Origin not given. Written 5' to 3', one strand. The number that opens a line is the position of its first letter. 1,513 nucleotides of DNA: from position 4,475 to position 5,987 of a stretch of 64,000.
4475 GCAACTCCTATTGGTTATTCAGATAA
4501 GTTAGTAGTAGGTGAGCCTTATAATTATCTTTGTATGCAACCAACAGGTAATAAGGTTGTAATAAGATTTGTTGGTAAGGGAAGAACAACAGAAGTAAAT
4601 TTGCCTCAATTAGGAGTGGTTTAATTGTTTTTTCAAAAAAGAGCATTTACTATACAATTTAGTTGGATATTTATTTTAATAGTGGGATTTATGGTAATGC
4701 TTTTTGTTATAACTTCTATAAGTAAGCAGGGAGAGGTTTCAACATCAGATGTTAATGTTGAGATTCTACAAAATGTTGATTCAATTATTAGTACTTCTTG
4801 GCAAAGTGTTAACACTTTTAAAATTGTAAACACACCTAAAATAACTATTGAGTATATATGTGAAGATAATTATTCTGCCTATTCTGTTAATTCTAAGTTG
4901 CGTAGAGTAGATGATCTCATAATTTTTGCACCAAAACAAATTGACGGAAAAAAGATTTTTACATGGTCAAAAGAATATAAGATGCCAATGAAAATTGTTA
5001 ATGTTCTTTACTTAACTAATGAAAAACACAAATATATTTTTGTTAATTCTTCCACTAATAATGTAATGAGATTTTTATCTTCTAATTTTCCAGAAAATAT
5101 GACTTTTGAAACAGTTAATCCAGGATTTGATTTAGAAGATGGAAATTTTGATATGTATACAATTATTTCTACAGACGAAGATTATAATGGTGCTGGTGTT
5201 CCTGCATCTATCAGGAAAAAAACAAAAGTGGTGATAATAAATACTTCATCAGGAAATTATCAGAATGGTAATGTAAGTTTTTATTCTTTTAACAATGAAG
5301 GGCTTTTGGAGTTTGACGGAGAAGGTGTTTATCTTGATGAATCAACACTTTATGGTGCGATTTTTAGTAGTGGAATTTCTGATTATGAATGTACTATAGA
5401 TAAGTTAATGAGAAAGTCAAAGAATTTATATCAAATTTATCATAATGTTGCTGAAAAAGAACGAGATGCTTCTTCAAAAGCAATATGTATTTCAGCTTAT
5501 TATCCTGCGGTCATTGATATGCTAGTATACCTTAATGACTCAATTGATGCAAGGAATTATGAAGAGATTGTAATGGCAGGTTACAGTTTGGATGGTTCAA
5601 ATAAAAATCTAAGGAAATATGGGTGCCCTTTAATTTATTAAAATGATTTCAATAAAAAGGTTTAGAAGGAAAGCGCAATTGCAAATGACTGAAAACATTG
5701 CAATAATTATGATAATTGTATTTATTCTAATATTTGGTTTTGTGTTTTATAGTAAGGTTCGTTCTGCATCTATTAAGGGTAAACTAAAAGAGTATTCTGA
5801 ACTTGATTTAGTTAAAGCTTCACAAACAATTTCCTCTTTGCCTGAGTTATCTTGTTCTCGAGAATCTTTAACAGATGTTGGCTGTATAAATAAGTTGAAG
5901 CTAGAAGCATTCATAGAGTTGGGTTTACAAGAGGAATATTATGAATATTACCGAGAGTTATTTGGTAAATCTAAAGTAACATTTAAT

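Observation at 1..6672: Six-gene surface operon: two giant Ig-like proteins followed by four translationally coupled small helix-anchored genes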

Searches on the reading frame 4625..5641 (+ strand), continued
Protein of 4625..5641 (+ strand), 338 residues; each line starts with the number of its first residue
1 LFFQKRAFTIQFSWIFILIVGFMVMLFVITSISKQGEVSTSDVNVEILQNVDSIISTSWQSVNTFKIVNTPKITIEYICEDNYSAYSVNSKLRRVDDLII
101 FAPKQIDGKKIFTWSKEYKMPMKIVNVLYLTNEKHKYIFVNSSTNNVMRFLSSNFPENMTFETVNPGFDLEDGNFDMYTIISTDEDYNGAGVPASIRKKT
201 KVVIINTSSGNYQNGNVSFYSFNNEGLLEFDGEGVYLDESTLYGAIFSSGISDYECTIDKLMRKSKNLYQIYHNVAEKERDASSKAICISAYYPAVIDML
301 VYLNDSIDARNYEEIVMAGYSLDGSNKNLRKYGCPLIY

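Call 71: find_encoding_contigs(protein=P0034, flank=10000, max_places=2)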
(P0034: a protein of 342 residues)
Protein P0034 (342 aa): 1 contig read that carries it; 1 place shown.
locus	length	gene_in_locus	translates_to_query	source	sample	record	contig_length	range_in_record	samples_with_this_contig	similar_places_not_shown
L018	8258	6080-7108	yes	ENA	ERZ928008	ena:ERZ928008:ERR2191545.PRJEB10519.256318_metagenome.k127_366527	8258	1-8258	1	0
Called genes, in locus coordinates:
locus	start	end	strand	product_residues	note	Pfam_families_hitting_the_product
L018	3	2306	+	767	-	?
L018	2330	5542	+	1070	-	PF19077:Big_13 (faint)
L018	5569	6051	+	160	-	-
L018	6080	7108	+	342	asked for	-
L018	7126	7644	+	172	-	-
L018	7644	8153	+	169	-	-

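Call 74: find_encoding_contigs(protein=P0176, flank=10000, max_places=3)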
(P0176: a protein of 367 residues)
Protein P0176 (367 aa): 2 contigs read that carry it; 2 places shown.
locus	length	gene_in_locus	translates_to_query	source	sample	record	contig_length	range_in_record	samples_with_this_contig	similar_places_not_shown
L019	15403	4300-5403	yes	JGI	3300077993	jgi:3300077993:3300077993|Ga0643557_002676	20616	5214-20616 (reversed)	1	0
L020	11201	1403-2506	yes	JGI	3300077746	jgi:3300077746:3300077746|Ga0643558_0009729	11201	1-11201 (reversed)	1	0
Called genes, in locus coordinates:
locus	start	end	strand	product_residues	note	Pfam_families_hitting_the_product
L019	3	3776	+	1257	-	?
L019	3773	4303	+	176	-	-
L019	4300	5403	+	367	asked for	-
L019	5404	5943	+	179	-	-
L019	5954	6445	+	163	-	-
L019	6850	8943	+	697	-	PF00890:FAD_binding_2, PF01266:DAO, PF07992:Pyr_redox_2, PF12831:FAD_oxidored, PF13450:NAD_binding_8 (weak), PF12838:Fer4_7 (weak), PF13187:Fer4_9 (weak), PF02662:FlpD, +7 more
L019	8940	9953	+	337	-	PF01058:Oxidored_q6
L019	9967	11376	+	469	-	PF27537:HoxH, PF00374:NiFeSe_Hases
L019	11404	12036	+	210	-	PF00702:Hydrolase, PF06888:Put_Phosphatase (weak), PF13419:HAD_2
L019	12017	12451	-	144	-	-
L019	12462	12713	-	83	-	-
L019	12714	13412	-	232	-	-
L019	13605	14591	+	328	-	PF04055:Radical_SAM, PF13353:Fer4_12 (weak)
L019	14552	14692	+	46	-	-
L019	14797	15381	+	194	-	PF01978:TrmB (faint), PF27325:MJ0538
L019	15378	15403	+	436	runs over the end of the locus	PF04079:SMC_ScpB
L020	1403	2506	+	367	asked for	-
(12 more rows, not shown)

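Call 83: search_solved_structures(query=A7, max_evalue=10)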
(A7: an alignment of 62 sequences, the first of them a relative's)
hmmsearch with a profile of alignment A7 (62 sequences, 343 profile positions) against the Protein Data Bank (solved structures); distinct sequences matched with E-value up to 10: 1.
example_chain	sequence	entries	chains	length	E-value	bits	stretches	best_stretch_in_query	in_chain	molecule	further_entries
2jpu_A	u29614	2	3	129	0.26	13.9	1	269-334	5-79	Orf c02003 protein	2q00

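Call 84: search_protein_families(library=pfam, alignment_id=A7, max_evalue=0.01)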
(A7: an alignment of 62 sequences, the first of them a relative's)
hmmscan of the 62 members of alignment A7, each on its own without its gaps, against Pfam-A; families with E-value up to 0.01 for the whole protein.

A. member 1, P0001 (338 aa): 0 families

B. families by the number of members that match (of 62 scanned): 6 families
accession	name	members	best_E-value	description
PF14060.11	DUF4252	1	0.0016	Domain of unknown function (DUF4252)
PF11454.13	DUF3016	1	0.0026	Protein of unknown function (DUF3016)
PF16226.10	DUF4885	1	0.0044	Domain of unknown function (DUF4885)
PF25686.1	Betaherpes_U91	1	0.0046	Betaherpesvirus U91 protein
PF00340.25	IL1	1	0.005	Interleukin-1 / 18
PF13457.12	GW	1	0.0093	GW (Gly-Tryp) dipeptide domain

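Call 85: list_cluster_members(proteins=[P0002, P0006, P0007, P0034, P0041, P0048, P0100, P0133, P0164, P0176])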
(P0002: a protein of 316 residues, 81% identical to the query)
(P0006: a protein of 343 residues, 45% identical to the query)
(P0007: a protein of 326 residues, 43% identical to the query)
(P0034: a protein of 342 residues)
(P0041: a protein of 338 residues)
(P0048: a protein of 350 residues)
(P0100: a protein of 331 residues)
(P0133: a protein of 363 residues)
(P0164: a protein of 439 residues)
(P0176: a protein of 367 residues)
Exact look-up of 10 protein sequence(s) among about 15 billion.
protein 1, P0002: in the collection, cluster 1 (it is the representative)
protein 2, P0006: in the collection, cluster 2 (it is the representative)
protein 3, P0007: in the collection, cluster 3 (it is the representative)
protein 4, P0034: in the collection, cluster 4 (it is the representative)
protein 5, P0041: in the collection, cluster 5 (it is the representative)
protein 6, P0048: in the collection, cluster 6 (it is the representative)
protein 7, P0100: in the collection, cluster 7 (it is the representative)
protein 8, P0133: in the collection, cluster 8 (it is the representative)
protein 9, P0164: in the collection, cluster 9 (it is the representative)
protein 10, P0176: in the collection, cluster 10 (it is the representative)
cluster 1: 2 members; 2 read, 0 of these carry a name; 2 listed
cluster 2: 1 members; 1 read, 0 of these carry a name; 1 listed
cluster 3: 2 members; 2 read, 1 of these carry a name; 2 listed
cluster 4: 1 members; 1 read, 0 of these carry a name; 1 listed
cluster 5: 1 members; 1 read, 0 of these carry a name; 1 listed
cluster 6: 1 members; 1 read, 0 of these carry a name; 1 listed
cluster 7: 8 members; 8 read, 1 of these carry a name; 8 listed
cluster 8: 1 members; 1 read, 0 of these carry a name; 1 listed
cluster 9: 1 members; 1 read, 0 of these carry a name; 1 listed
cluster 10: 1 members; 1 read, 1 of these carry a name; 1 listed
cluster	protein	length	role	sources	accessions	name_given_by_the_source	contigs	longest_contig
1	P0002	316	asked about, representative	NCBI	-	-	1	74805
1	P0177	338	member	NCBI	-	-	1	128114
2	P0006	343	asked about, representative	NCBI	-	-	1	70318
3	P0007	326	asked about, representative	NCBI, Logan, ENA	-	-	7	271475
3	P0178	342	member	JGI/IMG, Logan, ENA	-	hypothetical protein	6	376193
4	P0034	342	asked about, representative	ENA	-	-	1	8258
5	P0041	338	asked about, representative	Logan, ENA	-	-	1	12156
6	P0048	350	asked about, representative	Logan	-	-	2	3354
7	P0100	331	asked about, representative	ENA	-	-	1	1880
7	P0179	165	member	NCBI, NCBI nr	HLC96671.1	MAG TPA: hypothetical protein VJH97_05100, partial [Candidatus Nanoarchaeia archaeon] | hypothetical protein [Candidatus Nanoarchaeia archaeon]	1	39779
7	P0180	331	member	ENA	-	-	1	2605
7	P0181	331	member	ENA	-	-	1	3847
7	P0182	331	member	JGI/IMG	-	-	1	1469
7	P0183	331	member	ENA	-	-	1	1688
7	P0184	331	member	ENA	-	-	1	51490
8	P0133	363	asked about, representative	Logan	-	-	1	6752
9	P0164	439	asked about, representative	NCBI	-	-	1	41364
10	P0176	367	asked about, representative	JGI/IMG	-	hypothetical protein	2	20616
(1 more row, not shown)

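Call 88: search_protein_families(library=pfam, proteins=[L016:670-7584:+, L015:822-4088:+], max_evalue=1)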
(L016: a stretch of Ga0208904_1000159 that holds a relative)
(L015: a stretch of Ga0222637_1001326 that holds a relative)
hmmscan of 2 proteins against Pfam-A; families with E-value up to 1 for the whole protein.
L016:670-7584:+ (2304 aa): 1 family
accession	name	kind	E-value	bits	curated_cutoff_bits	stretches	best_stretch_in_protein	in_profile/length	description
PF19077.6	Big_13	-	0.013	16.4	27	0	1899-1939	55-93/102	Bacterial Ig-like domain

L015:822-4088:+ (1088 aa): 0 families

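Call 90: find_encoding_contigs(protein=P0164, flank=10000, max_places=2)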
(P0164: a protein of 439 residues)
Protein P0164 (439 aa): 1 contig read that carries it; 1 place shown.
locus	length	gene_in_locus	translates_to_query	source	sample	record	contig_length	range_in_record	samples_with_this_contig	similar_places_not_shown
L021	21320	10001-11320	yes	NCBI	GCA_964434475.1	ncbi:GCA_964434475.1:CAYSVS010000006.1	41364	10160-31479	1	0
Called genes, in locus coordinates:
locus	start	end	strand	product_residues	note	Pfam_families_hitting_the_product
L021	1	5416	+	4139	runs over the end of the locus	PF13620:CarboxypepD_reg, PF13715:CarbopepD_reg_2 (weak), PF19077:Big_13 (faint), PF13620:CarboxypepD_reg (weak)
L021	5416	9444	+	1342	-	-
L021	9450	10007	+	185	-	-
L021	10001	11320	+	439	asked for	-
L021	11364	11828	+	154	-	-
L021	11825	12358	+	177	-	-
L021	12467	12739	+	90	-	-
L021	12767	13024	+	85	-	-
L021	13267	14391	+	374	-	-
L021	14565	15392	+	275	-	-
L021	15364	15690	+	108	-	-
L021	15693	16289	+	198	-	-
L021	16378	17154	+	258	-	-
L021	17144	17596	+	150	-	-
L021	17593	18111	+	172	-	-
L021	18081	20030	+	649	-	-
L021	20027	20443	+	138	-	-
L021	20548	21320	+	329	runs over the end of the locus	PF01336:tRNA_anti-codon (faint), PF08646:Rep_fac-A_C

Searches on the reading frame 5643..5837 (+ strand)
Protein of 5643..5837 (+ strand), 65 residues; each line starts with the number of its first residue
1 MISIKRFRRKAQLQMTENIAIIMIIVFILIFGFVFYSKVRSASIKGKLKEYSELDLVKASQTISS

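Call 82: search_solved_structures(query=window:5643-5837:+, max_evalue=10)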
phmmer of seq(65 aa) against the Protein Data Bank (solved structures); distinct sequences matched with E-value up to 10: 2.
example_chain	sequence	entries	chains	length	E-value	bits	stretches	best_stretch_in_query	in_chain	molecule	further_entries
1no5_A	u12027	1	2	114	0.13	15.8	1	12-60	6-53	Hypothetical protein HI0073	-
21bh_G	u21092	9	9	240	0.62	13.7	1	23-59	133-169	a protein | protein structure | Cas5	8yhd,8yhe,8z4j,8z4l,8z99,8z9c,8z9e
